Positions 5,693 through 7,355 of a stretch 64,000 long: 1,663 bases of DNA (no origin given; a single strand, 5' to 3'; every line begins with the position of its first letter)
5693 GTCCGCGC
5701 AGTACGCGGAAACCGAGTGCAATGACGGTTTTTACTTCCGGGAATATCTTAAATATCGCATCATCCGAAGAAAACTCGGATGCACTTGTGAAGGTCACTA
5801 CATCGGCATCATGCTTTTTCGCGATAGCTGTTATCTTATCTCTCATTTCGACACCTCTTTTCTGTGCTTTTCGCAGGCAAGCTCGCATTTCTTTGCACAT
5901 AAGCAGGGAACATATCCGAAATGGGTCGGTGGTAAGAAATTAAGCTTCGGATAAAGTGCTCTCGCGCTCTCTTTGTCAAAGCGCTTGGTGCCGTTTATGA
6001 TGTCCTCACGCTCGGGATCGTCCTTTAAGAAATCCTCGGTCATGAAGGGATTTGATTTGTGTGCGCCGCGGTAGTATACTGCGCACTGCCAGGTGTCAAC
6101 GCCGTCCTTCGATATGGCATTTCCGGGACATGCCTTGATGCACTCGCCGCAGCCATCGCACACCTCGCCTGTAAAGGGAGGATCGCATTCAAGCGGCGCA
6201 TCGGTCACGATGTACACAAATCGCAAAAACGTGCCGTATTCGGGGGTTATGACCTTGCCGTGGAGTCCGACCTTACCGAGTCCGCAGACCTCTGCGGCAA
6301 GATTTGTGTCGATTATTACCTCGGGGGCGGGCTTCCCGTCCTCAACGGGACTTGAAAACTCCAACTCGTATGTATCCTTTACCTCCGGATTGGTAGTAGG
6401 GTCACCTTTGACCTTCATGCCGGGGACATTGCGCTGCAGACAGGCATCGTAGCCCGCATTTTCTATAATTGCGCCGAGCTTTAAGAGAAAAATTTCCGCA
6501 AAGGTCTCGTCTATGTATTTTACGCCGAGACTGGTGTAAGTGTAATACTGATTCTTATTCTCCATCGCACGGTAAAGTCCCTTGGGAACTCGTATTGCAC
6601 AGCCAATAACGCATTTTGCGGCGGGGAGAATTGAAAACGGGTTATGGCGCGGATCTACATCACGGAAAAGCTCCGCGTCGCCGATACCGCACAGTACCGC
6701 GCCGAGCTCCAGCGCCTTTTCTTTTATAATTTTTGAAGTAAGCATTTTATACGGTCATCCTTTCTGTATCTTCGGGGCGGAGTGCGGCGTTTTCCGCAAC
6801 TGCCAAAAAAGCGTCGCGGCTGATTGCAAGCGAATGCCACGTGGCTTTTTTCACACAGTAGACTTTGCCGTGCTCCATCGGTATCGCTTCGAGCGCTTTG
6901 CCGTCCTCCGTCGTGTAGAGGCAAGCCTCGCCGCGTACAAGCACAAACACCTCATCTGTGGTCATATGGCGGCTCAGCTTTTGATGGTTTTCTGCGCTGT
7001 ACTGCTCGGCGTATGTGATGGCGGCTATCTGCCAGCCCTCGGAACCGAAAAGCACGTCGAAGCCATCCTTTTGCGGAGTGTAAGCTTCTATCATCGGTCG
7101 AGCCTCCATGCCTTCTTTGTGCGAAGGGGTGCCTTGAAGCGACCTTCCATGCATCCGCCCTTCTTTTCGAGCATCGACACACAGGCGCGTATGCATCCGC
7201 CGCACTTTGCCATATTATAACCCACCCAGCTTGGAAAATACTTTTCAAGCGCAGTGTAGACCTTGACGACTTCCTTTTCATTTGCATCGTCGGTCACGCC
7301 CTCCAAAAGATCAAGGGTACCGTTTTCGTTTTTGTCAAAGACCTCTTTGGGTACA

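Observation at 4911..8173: Three divergent RdhA/QueG-like paralogs in one operon, although the genome already encodes QueH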

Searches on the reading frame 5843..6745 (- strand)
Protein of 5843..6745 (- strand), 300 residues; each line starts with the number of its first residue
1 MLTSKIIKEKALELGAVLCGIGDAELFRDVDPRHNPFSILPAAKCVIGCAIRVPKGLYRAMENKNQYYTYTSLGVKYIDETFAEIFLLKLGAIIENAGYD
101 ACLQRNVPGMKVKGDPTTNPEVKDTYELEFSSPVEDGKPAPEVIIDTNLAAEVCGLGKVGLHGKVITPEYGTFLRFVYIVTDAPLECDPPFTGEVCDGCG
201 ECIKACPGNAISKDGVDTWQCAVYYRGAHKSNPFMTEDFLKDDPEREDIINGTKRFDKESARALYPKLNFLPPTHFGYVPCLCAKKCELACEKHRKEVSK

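Call 3: search_protein_families(library=pfam, proteins=[window:5843-6745:-], max_evalue=0.01)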
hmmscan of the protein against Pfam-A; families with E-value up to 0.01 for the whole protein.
window:5843-6745:- (300 aa): 6 families
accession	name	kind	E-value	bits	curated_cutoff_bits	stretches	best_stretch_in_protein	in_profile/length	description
PF00037.32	Fer4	-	2.5e-05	24.4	21.1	1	194-212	6-24/24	4Fe-4S binding domain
PF13484.11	Fer4_16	-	4.3e-05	24.6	30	1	196-224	2-32/66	4Fe-4S double cluster binding domain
PF12800.12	Fer4_4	-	0.00059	20.4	24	1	194-207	2-15/17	4Fe-4S binding domain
PF13237.11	Fer4_10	-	0.0013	19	25.5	1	194-209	7-24/53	4Fe-4S dicluster domain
PF12837.12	Fer4_6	-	0.0023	18.2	25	1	195-211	8-24/24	4Fe-4S binding domain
PF13187.11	Fer4_9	-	0.0038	17.7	27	1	196-214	2-20/52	4Fe-4S dicluster domain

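Call 4: search_protein_families(library=ncbifam, proteins=[window:5843-6745:-], max_evalue=0.01)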
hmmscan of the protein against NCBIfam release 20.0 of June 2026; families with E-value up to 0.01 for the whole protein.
window:5843-6745:- (300 aa): 6 families
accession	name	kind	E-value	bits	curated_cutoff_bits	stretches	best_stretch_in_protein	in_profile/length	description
TIGR00276.1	TIGR00276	equivalog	1.1e-13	50.9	200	1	144-225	131-211/337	tRNA epoxyqueuosine(34) reductase QueG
TIGR02486.1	RDH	subfamily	7.2e-13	49.1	160.35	1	151-223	157-234/314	reductive dehalogenase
TIGR02912.1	sulfite_red_C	equivalog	6.1e-07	28.7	324.1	1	194-242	201-248/314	sulfite reductase subunit C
TIGR04041.1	activase_YjjW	hypoth_equivalog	0.00038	20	250.2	1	186-215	33-63/276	YjjW family glycine radical enzyme activase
NF009053.0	PRK12387.1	subfamily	0.006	16.3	204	1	187-213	31-57/180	formate hydrogenlyase complex iron-sulfur subunit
NF045766.1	PhenlGlyoxDHPadI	equivalog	0.0097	14.7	700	0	191-212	9-30/443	NADH-dependent phenylglyoxylate dehydrogenase subunit beta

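Call 6: search_solved_structures(query=window:5843-6745:-, max_evalue=1, show_alignments=2)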
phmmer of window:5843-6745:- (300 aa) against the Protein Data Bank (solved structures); distinct sequences matched with E-value up to 1: 20.
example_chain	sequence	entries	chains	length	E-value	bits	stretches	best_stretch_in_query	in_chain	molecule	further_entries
5d08_A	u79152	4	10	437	1.1e-08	37.8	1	148-222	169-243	Epoxyqueuosine reductase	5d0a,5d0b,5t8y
5d6s_A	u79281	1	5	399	1.1e-07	34.6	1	143-219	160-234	Epoxyqueuosine reductase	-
4uqu_A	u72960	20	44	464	1.3e-06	31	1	152-218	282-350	TETRACHLOROETHENE REDUCTIVE DEHALOGENASE CATALYTIC SUBUNIT PCEA | TETRACHLOROETHENE REDUCTIVE DEHALOGENASE CATALYTIC SUBUNIT | Tetrachloroethene reductive dehal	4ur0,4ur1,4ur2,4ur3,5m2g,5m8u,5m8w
8q4h_A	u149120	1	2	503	3.9e-05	26.2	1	152-214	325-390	Tetrachloroethene reductive dehalogenase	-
9sfi_U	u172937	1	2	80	0.00012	24.6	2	192-212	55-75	4Fe-4S binding protein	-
4ras_A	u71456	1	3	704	0.00042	22.8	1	148-213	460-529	Oxidoreductase, NAD-binding/iron-sulfur cluster-binding protein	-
6zxu_A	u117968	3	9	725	0.00045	22.7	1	148-213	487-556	Oxidoreductase, NAD-binding/iron-sulfur cluster-binding protein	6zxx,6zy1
6zy0_A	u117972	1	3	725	0.00051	22.5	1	148-213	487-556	Oxidoreductase, NAD-binding/iron-sulfur cluster-binding protein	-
5t5i_G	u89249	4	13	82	0.0047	19.4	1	194-213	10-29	Tungsten formylmethanofuran dehydrogenase subunit fwdG | Tungsten formylmethanofuran dehydrogenase, subunit G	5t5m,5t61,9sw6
7bkb_L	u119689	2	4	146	0.0057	19.1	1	194-218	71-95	Formylmethanofuran dehydrogenase, subunit G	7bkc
8rvu_a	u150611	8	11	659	0.019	17.4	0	195-221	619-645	H(2):CoB-CoM heterodisulfide,ferredoxin reductase subunit A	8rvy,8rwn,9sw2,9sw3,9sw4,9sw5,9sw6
8rvv_A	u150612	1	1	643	0.026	16.9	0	195-220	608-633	H(2):CoB-CoM heterodisulfide,ferredoxin reductase subunit A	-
8a8o_C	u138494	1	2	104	0.031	16.7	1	193-212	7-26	Beta-subunit of the PAPS reductase from Methanothermococcus thermolithotrophicus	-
7vw6_A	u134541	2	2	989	0.052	15.9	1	185-212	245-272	Formate dehydrogenase | Tungsten-containing formate dehydrogenase alpha subunit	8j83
7e5z_A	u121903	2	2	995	0.053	15.9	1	185-212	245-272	Formate dehydrogenase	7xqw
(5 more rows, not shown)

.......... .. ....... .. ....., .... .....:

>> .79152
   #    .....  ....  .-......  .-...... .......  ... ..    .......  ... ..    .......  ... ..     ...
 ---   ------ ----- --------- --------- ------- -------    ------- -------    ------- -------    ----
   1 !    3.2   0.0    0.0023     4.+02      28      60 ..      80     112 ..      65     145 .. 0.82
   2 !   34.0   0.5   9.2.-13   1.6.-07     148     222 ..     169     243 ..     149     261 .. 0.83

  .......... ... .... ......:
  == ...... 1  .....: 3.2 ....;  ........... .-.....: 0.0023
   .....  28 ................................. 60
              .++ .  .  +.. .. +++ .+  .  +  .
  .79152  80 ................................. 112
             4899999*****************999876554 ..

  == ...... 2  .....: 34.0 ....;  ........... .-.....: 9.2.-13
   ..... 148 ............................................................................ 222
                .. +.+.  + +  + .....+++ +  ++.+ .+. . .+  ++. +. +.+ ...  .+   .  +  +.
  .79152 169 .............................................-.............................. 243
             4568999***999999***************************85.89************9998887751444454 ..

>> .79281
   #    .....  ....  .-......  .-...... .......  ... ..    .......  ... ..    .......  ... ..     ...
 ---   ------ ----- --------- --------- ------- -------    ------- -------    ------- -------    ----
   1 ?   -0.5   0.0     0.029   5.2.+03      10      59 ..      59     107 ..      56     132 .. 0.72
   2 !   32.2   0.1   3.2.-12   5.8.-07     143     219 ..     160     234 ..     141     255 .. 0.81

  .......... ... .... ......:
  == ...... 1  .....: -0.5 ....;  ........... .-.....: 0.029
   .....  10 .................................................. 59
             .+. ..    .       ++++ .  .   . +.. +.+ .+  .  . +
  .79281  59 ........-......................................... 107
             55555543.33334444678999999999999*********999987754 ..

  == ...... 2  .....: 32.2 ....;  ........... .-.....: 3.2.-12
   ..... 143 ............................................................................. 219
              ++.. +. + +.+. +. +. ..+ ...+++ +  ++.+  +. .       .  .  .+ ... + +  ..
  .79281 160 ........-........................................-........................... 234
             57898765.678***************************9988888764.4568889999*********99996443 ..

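Call 10: find_homologous_proteins(query=window:5843-6745:-, max_evalue=0.001)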
Query window:5843-6745:- (300 aa): 1968 proteins with E <= 0.001 among 2590 candidates; the best 120 are listed.
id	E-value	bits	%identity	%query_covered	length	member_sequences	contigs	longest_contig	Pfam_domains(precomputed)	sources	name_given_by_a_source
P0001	1.0e-190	651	91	100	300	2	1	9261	-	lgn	-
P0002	1.6e-174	598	84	100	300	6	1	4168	-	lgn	-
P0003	4.5e-173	593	83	100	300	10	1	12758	-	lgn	-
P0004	1.6e-172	591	80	100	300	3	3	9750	PF00037.33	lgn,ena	-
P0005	2.6e-170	584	80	100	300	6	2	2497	-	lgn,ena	-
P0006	2.9e-170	584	80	100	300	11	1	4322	-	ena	-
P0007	4.6e-169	580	81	100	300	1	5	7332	-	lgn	-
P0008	3.8e-167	573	80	100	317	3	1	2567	-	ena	-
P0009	6.7e-167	572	81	100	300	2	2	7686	PF00037.33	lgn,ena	-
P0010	6.3e-165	566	79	100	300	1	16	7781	-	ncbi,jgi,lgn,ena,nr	ncbi:MAG: hypothetical protein E7398_06085 [Ruminococcaceae bacterium]|nr:hypothetical protein [Osci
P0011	8.5e-165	566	80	99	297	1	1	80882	-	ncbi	-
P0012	1.3e-164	565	78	100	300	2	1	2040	PF00037.33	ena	-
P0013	1.7e-164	565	80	99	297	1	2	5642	-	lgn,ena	-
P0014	1.9e-163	561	79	100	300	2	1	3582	-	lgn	-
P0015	8.1e-163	559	79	100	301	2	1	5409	-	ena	-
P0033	4.6e-157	540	74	99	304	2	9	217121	-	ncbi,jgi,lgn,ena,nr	ncbi:MAG: hypothetical protein E7389_00310 [Ruminococcaceae bacterium]|nr:hypothetical protein [Osci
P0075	3.6e-146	504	69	100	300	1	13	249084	PF00037.33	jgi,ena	-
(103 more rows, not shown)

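Call 11: find_encoding_contigs(protein=P0075, flank=8000, max_places=2)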
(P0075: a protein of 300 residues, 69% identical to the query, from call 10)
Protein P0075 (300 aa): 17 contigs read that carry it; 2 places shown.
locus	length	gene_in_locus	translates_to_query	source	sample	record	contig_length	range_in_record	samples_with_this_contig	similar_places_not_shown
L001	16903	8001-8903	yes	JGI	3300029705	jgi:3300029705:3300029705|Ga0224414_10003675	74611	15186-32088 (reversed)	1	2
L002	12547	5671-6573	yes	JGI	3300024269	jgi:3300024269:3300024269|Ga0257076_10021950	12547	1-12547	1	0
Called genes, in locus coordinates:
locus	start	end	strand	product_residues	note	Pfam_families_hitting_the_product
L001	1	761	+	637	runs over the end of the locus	PF16990:CBM_35 (weak)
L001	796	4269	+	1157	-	PF16990:CBM_35 (faint), PF01835:MG2 (faint), PF25275:Golvesin_C (faint), PF03422:CBM_6 (weak), PF18099:CBM_35_2 (weak), PF13205:Big_5 (weak), PF00395:SLH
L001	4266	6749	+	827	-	PF00395:SLH (weak)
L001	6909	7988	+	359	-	-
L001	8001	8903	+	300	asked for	PF00037:Fer4 (weak)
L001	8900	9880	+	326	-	PF13484:Fer4_16 (faint)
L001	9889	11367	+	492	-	PF00144:Beta-lactamase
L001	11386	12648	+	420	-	PF01408:GFO_IDH_MocA, PF21252:Glyco_hydro_109_C (faint)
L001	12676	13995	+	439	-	PF02056:Glyco_hydro_4, PF11975:Glyco_hydro_4C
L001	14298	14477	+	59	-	PF12728:HTH_17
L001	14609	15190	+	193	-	PF02661:Fic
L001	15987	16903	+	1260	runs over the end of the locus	PF07940:Hepar_II_III_C (weak), PF18675:HepII_C, PF07833:Cu_amine_oxidN1, PF00754:F5_F8_type_C, PF22633:F5_F8_type_C_2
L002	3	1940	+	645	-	?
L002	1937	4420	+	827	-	PF00395:SLH (weak)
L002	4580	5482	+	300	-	-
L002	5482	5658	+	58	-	-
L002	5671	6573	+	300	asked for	PF00037:Fer4 (weak)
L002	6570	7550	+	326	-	PF13484:Fer4_16 (faint)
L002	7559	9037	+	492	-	PF00144:Beta-lactamase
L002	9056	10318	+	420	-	PF01408:GFO_IDH_MocA, PF21252:Glyco_hydro_109_C (faint)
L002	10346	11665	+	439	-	PF02056:Glyco_hydro_4, PF11975:Glyco_hydro_4C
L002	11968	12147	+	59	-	PF12728:HTH_17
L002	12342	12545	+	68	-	?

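Call 12: find_encoding_contigs(protein=P0033, flank=8000, max_places=2)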
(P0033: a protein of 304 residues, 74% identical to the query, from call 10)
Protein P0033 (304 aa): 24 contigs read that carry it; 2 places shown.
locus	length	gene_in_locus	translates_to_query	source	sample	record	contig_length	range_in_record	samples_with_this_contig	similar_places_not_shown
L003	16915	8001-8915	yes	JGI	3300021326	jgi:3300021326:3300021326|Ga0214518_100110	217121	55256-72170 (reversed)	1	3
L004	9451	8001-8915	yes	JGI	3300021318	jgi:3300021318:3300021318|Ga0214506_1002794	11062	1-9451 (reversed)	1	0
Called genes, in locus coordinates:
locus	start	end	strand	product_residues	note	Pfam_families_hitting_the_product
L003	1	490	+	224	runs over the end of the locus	PF00923:TAL_FSA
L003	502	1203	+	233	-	PF00121:TIM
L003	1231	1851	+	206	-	PF01894:YjbQ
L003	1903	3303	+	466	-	PF00370:FGGY_N, PF02782:FGGY_C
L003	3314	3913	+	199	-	PF13580:SIS_2 (faint), PF01380:SIS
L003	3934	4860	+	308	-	PF00702:Hydrolase, PF13419:HAD_2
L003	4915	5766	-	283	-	PF00165:HTH_AraC, PF12833:HTH_18, PF00165:HTH_AraC (weak)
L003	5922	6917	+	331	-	-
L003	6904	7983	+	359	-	-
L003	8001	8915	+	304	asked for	-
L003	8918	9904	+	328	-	PF00037:Fer4 (weak), PF12837:Fer4_6 (weak)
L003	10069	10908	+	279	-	PF02311:AraC_binding, PF07883:Cupin_2 (weak), PF00165:HTH_AraC (weak), PF12833:HTH_18, PF00165:HTH_AraC (weak)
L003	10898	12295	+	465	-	PF02056:Glyco_hydro_4, PF11975:Glyco_hydro_4C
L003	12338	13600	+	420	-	PF01232:Mannitol_dh, PF08125:Mannitol_dh_C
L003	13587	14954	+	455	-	PF08666:SAF (faint), PF04295:GD_AH_second, PF20629:GD_AH_C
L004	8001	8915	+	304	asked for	-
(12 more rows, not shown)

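Call 16: find_related_loci(query=window:5843-6745:-, collection=genome_contigs, flank=10000)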
Query window:5843-6745:- (300 aa) in genome_contigs; peptide patterns used: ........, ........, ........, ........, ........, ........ (x = any residue, [..] = any of these).
248 stretches matched a pattern; 37 encode a relative of the query (tblastn E <= 1e-3); 37 distinct loci.
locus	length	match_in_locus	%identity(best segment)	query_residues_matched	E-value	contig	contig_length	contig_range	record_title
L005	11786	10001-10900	70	1-300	1e-148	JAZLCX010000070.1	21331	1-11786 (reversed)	MAG: Eubacteriales bacterium isolate T1900045044_TC20190037.MAGScoT_cleanbin_000015 SGB_4492_k141_517721, whole genome s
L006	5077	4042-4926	71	2-296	7e-149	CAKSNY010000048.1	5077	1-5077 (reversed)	MAG: uncultured Clostridia bacterium isolate REFINED_METABAT215_TOP10_CONTIGS_1500_ASSEMBLY_K77_MERGED__Hadza_MoBio_hadz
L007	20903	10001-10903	71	1-300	1e-146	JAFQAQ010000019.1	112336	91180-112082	MAG: Clostridia bacterium isolate RGIG1646 Goat_Cecum-1__c306934, whole genome shotgun sequence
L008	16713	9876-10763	70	1-296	1e-146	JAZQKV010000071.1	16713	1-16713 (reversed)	MAG: Eubacteriales bacterium isolate T1900044612_TS20190078.MAGScoT_cleanbin_000023 SGB_815_k141_243566, whole genome sh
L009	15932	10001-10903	69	1-300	7e-144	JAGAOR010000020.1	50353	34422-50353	MAG: Clostridia bacterium isolate RGIG8634 Water_deer_Cecum.Co__c801835, whole genome shotgun sequence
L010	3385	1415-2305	67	1-297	1e-144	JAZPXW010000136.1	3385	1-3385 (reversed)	MAG: Faecousia sp. isolate T1900044649_TS20190115.MAGScoT_cleanbin_000076 SGB_1403_k141_39412, whole genome shotgun sequ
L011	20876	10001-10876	67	1-294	1e-137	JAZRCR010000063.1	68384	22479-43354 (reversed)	MAG: Acetatifactor sp. isolate T1900045512_YK20190206.MAGScoT_cleanbin_000026 SGB_7572_k141_526693, whole genome shotgun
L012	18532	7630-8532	65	1-300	1e-137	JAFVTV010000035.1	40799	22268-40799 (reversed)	MAG: Clostridia bacterium isolate RGIG5389 Sheep_Colon-3__c677309, whole genome shotgun sequence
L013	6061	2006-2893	65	1-296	4e-137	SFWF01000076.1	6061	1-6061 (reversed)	MAG: bacterium isolate W2P37.032 Contig6878, whole genome shotgun sequence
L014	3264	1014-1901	65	1-296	4e-141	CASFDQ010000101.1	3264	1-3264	uncultured bacterium isolate CO.B23.metabat-bins.112 genome assembly, contig: CO.B23.metabat-bins.112.fa_k141_17379923,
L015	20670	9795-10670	66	1-294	6e-135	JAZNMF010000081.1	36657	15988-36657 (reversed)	MAG: Acetatifactor sp. isolate T1900044664_TS20190130.MAGScoT_cleanbin_000012 SGB_1541_k141_431756, whole genome shotgun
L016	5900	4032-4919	66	1-297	1e-134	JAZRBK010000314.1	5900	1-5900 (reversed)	MAG: Candidatus Scatosoma sp. isolate T1900045129_TC20190123.MAGScoT_cleanbin_000010 SGB_4873_k141_15372, whole genome s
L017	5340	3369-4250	65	1-296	1e-134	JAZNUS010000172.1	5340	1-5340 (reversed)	MAG: Clostridia bacterium isolate T1900044796_TS20190262.MAGScoT_cleanbin_000008 SGB_2680_k141_120087, whole genome shot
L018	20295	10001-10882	65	1-296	1e-133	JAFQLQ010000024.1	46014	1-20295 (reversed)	MAG: Clostridia bacterium isolate RGIG1932 Goat_Cecum.Co__c1464143, whole genome shotgun sequence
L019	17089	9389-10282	65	1-299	3e-133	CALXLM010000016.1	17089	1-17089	MAG: uncultured Opitutales bacterium isolate E02__bin54 genome assembly, contig: E02__k127_6961088, whole genome shotgun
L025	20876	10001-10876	62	1-294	2e-125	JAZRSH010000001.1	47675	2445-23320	MAG: Christensenellaceae bacterium isolate T1900045348_YK20190038.MAGScoT_cleanbin_000007 SGB_6726_k141_1313270, whole g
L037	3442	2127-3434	63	7-294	3e-100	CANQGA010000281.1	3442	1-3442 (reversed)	MAG: uncultured Lachnospiraceae bacterium isolate Lapin-007__bin11 genome assembly, contig: Lapin-007__NODE_13987_length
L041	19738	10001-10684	71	1-294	3e-34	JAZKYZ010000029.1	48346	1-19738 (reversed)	MAG: Eubacteriales bacterium isolate T1900045094_TC20190088.MAGScoT_cleanbin_000002 SGB_4727_k141_2909208, whole genome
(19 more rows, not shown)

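Call 20: search_protein_families(library=pfam, proteins=[L007:6549-7400:-, L002:9056-10318:+, L037:2889-3413:-, L015:6880-8607:+, L025:11931-13166:+, L025:17795-18694:-, L025:13229-14047:+, L041:3872-5977:-, L015:11718-13388:+, L011:5090-6046:+], max_evalue=0.001)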
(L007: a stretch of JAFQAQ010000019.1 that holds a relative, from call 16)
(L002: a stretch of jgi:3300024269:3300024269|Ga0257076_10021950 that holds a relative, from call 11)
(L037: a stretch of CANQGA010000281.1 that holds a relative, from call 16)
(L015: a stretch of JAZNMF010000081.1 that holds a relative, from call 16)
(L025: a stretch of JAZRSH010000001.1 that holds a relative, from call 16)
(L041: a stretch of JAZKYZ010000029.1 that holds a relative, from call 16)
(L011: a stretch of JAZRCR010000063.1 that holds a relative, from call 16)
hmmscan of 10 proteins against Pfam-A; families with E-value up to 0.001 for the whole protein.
L007:6549-7400:- (283 aa): 3 families
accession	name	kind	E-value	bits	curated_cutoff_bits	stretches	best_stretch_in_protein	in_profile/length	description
PF12833.13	HTH_18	-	2e-19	70.1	33.6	1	198-276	1-79/80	Helix-turn-helix domain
PF00165.29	HTH_AraC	-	1.6e-12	47.6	26.6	1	239-276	6-42/42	Bacterial regulatory helix-turn-helix proteins, AraC family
PF02311.25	AraC_binding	-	0.0003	21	21.1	1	35-87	28-80/135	AraC-like ligand binding domain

L002:9056-10318:+ (420 aa): 1 family
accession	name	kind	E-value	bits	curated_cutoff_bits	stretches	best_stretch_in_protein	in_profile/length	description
PF01408.29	GFO_IDH_MocA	-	2e-17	64.4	24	1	8-125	1-119/120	Oxidoreductase family, NAD-binding Rossmann fold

L037:2889-3413:- (174 aa): 0 families

L015:6880-8607:+ (575 aa): 2 families
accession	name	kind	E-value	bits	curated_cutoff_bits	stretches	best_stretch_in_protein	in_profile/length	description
PF18952.6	DUF5696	-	1.1e-35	123.7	25.6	1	145-574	196-603/612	Family of unknown function (DUF5696)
PF12905.13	Glyco_hydro_101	-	2.7e-05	24.1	25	1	249-334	63-145/272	Endo-alpha-N-acetylgalactosaminidase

L025:11931-13166:+ (411 aa): 10 families
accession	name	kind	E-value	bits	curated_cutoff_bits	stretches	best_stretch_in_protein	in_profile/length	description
PF12831.13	FAD_oxidored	-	3.9e-97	326.6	27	1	6-405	1-414/416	FAD dependent oxidoreductase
PF07992.20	Pyr_redox_2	-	6.8e-11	42.6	26.1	1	5-39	1-35/291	Pyridine nucleotide-disulphide oxidoreductase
PF00890.30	FAD_binding_2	-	6.4e-09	35.9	20.4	1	6-46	1-43/414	FAD binding domain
PF03486.20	HI0933_like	-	2.8e-08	34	50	1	6-98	2-93/244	HI0933-like protein Rossmann domain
PF13450.12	NAD_binding_8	-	3.4e-07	30.9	21.9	1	9-44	1-36/68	NAD(P)-binding Rossmann-like domain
PF01266.30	DAO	-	1.9e-06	28.1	27.9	1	6-45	1-41/353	FAD dependent oxidoreductase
PF00070.33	Pyr_redox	-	2.3e-06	28.4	22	0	7-38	2-33/82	Pyridine nucleotide-disulphide oxidoreductase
PF13738.12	Pyr_redox_3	-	5.1e-06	26.4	30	1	8-38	1-32/305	Pyridine nucleotide-disulphide oxidoreductase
PF01134.28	GIDA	-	1.1e-05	25.1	22.1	1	6-43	1-31/391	Glucose inhibited division protein A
PF01946.23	Thi4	-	0.00016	21.5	26.2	1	5-47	18-62/235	Thi4 family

L025:17795-18694:- (299 aa): 7 families
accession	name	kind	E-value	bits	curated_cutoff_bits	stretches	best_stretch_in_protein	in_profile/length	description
PF00005.33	ABC_tran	-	3e-33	115.8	25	1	35-219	1-137/137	ABC transporter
PF13304.12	AAA_21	-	1.5e-12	48.6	27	2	49-113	3-83/304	AAA domain, putative AbiEii toxin, Type IV TA system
PF02463.25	SMC_N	-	3.3e-09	36.9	40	1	131-259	135-206/220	RecF/RecN/SMC N terminal domain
PF13175.12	AAA_15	-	4.6e-07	30.2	32.1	1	31-166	10-150/374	AAA ATPase domain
PF09818.15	ABC_ATPase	-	0.00026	20.5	23.2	0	192-270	159-252/283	P-loop domain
PF13166.12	AAA_13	-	0.0003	20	36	0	207-261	525-581/713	AAA domain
PF13476.12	AAA_23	-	0.00047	21.3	27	1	31-68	6-42/201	AAA domain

L025:13229-14047:+ (272 aa): 0 families

L041:3872-5977:- (701 aa): 4 families
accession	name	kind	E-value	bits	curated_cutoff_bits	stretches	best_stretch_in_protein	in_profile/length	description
PF00773.25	RNB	-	1.9e-101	340.1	29.3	1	246-577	1-325/326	RNB domain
PF17876.7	CSD2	-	1.1e-13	51.5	26.2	1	156-223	2-74/74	Cold shock domain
PF08206.17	OB_RNB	-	1.6e-13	50.5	24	1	71-130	1-58/58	Ribonuclease B OB domain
PF00575.29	S1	-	5.8e-08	33.4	22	1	623-698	4-71/74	S1 RNA binding domain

L015:11718-13388:+ (556 aa): 1 family
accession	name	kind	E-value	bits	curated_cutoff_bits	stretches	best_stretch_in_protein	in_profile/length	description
PF00933.27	Glyco_hydro_3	-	5.2e-68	230.3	27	1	11-351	2-315/316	Glycosyl hydrolase family 3 N terminal domain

L011:5090-6046:+ (318 aa): 2 families
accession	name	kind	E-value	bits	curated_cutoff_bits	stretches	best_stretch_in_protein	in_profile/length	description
PF00892.27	EamA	-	8e-07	29.8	28.2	1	3-139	4-134/135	EamA-like transporter family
PF00893.25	Multi_Drug_Res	-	3.3e-06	28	23.7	1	246-304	33-89/93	Small Multidrug Resistance protein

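Call 52: search_protein_families(library=pfam, alignment_id=A4, max_evalue=0.00001)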
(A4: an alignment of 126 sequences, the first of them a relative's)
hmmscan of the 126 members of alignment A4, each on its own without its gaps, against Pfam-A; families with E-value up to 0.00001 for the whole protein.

A. member 1, L007:11804-13135:+ (443 aa): 1 family
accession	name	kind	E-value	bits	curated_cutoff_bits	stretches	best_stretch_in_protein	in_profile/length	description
PF01408.29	GFO_IDH_MocA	-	6.9e-20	72.4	24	1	29-146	1-119/120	Oxidoreductase family, NAD-binding Rossmann fold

B. families by the number of members that match (of 126 scanned): 161 families (the first 25 are shown)
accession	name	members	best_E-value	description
PF01408.29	GFO_IDH_MocA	7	4e-22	Oxidoreductase family, NAD-binding Rossmann fold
PF18952.6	DUF5696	5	2.7e-59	Family of unknown function (DUF5696)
PF12831.13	FAD_oxidored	4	4.4e-116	FAD dependent oxidoreductase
PF00890.30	FAD_binding_2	4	6.4e-09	FAD binding domain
PF01266.30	DAO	4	3.4e-08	FAD dependent oxidoreductase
PF00933.27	Glyco_hydro_3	3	5.2e-68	Glycosyl hydrolase family 3 N terminal domain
PF00144.29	Beta-lactamase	3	9.1e-28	Beta-lactamase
PF07992.20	Pyr_redox_2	3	6.8e-11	Pyridine nucleotide-disulphide oxidoreductase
PF13450.12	NAD_binding_8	3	6.4e-10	NAD(P)-binding Rossmann-like domain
PF00773.25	RNB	2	9.5e-110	RNB domain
PF03054.22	tRNA_Me_trans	2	3.4e-63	tRNA methyl transferase HUP domain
PF11975.13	Glyco_hydro_4C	2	5.3e-63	Family 4 glycosyl hydrolase C-terminal domain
PF02056.22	Glyco_hydro_4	2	1.8e-60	Family 4 glycosyl hydrolase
PF13561.12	adh_short_C2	2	2.5e-55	Enoyl-(Acyl carrier protein) reductase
PF00300.27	His_Phos_1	2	8.4e-50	Histidine phosphatase superfamily (branch 1)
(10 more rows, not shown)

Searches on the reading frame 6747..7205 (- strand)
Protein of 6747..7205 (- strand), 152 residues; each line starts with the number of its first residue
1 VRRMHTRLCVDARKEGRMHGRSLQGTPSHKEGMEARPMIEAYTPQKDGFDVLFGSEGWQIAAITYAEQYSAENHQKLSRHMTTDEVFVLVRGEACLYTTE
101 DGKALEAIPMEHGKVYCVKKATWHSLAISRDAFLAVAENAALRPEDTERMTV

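Call 3: search_protein_families(library=pfam, proteins=[window:6747-7205:-], max_evalue=0.01)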
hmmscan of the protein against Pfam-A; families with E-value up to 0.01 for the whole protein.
window:6747-7205:- (152 aa): 0 families

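Call 4: search_protein_families(library=ncbifam, proteins=[window:6747-7205:-], max_evalue=0.01)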
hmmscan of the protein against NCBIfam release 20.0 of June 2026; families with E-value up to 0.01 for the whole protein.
window:6747-7205:- (152 aa): 1 family
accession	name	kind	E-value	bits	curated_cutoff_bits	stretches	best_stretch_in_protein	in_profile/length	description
TIGR04366.1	cupin_WbuC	subfamily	0.00021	21.2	42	1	79-132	51-108/132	WbuC family cupin fold metalloprotein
